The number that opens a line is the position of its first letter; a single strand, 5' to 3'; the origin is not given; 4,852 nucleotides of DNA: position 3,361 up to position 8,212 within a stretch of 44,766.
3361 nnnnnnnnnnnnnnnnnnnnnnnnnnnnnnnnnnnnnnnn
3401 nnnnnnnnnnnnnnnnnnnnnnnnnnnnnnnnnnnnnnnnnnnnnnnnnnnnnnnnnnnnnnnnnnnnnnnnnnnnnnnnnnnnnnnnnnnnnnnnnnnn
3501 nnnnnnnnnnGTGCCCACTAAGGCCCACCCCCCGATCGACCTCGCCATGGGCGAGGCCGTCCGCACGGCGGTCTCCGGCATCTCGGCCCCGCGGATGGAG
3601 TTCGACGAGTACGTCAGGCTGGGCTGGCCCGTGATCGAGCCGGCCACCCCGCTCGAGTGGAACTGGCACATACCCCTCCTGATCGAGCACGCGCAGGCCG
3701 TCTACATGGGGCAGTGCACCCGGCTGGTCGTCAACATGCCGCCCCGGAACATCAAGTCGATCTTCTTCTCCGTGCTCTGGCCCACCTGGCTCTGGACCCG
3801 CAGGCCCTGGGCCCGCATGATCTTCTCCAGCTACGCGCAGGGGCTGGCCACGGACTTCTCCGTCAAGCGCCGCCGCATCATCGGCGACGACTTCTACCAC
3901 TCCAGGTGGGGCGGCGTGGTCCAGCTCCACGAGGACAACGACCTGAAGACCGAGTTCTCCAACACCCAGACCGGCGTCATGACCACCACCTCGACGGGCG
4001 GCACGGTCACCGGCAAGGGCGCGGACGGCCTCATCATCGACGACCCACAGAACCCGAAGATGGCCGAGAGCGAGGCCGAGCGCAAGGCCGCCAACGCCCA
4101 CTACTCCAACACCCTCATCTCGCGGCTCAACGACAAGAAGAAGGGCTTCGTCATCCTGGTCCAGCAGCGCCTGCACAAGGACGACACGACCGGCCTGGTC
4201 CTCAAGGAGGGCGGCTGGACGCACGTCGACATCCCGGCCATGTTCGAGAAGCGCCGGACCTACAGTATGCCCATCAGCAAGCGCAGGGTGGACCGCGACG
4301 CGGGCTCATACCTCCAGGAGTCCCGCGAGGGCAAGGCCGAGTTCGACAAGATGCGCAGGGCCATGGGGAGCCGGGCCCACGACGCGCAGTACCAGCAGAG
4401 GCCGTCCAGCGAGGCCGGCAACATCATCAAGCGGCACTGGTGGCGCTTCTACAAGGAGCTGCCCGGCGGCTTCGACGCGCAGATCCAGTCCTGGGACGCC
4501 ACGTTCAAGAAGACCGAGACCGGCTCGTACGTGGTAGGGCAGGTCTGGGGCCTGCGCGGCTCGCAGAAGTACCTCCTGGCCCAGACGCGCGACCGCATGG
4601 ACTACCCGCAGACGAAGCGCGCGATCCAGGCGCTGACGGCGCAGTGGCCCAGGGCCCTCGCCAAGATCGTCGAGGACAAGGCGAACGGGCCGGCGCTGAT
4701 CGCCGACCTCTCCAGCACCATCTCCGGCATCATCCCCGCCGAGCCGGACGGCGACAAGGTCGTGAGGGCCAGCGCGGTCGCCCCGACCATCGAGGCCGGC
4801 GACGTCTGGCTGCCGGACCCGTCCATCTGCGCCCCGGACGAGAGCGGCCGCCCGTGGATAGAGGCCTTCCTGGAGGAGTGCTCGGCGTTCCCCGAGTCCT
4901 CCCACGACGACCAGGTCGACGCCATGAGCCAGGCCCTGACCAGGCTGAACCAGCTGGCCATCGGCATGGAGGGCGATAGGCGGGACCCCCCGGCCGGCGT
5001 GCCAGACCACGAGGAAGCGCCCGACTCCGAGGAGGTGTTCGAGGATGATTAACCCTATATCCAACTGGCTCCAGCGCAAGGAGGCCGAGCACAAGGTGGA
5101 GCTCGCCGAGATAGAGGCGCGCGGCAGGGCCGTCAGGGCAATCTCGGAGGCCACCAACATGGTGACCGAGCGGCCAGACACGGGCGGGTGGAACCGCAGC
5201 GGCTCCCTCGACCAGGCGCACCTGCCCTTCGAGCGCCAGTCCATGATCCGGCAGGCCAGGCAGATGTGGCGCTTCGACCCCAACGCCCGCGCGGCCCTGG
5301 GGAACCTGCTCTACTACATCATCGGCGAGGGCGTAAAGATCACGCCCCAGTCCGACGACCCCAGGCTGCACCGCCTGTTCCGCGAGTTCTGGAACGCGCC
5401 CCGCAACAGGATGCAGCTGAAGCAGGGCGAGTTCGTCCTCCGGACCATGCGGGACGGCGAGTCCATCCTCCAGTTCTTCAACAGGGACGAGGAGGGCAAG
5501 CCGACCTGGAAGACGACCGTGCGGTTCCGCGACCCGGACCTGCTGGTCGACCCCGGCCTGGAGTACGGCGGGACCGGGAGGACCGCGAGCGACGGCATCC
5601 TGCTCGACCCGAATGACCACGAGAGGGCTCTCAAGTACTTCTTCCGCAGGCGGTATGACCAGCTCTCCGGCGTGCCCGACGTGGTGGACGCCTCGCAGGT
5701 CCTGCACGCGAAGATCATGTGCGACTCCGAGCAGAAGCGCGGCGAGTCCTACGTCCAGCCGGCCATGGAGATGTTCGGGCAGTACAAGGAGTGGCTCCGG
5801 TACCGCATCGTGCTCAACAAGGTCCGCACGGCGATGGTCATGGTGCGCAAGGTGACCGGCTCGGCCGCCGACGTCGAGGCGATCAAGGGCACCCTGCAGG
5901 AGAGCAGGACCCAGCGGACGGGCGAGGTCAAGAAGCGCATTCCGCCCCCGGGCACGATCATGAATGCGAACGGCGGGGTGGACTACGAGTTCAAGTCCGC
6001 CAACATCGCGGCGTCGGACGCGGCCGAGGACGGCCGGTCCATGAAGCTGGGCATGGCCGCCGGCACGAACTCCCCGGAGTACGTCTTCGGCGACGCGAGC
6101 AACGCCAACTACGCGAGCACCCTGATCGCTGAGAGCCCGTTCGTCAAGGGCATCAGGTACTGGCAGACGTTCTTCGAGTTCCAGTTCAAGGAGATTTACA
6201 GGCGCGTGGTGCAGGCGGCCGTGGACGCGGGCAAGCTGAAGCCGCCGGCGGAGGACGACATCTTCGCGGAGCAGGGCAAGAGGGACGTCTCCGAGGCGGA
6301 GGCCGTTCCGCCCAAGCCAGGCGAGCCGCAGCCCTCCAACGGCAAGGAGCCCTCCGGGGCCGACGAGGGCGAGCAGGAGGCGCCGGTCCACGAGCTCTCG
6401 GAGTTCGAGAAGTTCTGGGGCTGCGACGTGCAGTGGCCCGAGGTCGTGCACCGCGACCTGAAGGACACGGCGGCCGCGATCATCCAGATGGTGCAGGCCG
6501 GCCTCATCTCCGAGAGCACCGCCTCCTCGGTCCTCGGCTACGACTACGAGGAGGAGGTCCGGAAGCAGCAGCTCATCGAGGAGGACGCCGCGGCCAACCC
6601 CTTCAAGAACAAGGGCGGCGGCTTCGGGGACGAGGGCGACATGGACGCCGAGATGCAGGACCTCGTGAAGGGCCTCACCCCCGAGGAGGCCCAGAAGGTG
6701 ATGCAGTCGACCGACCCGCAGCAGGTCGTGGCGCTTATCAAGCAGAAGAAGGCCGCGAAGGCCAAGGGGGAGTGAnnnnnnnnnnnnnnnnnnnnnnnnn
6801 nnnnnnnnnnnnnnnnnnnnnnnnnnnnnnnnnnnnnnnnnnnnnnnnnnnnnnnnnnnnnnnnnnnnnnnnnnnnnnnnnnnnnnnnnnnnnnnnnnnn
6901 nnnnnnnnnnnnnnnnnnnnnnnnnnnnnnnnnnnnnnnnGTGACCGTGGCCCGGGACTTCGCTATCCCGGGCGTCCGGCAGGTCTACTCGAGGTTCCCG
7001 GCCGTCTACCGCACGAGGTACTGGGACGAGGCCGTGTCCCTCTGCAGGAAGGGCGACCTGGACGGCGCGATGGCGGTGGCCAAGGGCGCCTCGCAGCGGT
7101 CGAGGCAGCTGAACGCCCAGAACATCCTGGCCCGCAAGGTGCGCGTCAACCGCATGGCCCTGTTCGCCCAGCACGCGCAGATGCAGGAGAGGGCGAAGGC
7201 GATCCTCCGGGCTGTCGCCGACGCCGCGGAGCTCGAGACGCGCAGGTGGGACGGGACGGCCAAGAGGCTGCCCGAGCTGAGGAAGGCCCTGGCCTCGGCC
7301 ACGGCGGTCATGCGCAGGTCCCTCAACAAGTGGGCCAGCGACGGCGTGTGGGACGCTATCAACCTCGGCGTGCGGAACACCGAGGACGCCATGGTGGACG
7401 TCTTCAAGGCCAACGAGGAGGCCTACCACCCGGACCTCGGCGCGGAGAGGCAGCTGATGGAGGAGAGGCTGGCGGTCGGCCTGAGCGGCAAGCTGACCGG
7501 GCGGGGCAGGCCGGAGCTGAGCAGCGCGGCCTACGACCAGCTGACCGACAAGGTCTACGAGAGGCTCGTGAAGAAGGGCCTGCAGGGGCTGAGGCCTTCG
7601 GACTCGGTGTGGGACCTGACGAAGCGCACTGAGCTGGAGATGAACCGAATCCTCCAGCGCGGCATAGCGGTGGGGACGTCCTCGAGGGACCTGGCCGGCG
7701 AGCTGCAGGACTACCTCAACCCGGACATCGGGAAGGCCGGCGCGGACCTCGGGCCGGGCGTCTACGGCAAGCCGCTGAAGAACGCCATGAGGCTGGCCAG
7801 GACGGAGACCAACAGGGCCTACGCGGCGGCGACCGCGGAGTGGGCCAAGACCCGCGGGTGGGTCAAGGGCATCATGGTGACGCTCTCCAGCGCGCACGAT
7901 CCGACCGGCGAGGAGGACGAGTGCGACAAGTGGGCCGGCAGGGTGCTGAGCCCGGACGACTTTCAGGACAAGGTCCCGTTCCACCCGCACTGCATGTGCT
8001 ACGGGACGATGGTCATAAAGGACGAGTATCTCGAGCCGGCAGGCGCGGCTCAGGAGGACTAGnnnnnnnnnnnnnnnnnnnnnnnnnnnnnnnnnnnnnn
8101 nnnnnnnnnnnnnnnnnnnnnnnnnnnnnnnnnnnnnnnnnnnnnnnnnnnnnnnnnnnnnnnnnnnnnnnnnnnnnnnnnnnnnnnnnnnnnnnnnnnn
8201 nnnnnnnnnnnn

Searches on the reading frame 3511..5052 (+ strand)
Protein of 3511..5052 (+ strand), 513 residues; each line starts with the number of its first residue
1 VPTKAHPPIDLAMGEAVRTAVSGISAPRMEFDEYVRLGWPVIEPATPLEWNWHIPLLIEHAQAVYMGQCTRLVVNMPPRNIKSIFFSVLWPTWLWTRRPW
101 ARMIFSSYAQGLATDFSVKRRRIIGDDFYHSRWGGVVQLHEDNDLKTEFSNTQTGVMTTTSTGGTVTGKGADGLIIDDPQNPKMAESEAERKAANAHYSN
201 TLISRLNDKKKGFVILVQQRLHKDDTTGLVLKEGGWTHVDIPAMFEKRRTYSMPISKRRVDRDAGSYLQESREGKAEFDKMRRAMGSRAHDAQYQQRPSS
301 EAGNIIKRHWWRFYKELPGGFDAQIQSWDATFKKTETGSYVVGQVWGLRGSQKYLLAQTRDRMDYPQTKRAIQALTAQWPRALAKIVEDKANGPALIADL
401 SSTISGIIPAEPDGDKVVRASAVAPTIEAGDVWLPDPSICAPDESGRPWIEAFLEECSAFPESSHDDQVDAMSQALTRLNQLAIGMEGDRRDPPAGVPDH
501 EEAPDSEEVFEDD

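Call 11: search_protein_families(library=pfam, proteins=[window:3511-5052:+], max_evalue=0.01)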
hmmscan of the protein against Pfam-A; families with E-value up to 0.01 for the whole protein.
window:3511-5052:+ (513 aa): 1 family
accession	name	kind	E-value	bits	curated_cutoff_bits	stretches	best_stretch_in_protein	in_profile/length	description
PF17289.8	Terminase_6C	-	2.8e-14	53.8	22.6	1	327-477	2-153/155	Terminase RNaseH-like domain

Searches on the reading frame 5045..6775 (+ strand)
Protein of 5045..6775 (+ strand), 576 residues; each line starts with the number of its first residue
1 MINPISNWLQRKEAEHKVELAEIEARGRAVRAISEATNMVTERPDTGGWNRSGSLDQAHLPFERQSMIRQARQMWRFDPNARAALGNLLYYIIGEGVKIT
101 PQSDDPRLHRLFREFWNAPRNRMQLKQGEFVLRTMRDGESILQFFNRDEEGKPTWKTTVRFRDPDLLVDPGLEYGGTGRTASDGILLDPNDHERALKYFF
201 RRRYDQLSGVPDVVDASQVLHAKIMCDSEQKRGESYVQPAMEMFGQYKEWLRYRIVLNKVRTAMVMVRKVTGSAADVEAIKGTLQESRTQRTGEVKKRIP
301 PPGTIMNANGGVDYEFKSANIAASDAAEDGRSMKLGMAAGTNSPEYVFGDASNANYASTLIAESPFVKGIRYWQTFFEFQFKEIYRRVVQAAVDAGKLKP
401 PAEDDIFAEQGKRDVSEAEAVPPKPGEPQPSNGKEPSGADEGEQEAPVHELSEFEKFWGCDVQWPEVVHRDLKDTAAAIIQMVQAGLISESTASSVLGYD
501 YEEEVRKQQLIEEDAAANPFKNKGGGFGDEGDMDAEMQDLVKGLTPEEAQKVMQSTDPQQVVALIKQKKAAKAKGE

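Call 11: search_protein_families(library=pfam, proteins=[window:5045-6775:+], max_evalue=0.01)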
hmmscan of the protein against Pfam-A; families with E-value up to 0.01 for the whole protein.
window:5045-6775:+ (576 aa): 1 family
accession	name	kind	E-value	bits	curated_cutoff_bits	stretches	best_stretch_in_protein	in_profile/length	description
PF05136.18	Phage_portal_2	-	2.5e-27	96.4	32.9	1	45-374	4-354/354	Phage portal protein, lambda family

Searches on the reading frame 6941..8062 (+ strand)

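Call 11: search_protein_families(library=pfam, proteins=[window:6941-8062:+], max_evalue=0.01)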
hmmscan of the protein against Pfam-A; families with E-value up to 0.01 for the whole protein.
window:6941-8062:+ (373 aa): 1 family
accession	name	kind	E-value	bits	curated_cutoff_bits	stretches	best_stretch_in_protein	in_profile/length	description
PF04233.19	Phage_Mu_F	-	3.5e-05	25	29.6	1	238-353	7-109/112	Phage Mu protein F like protein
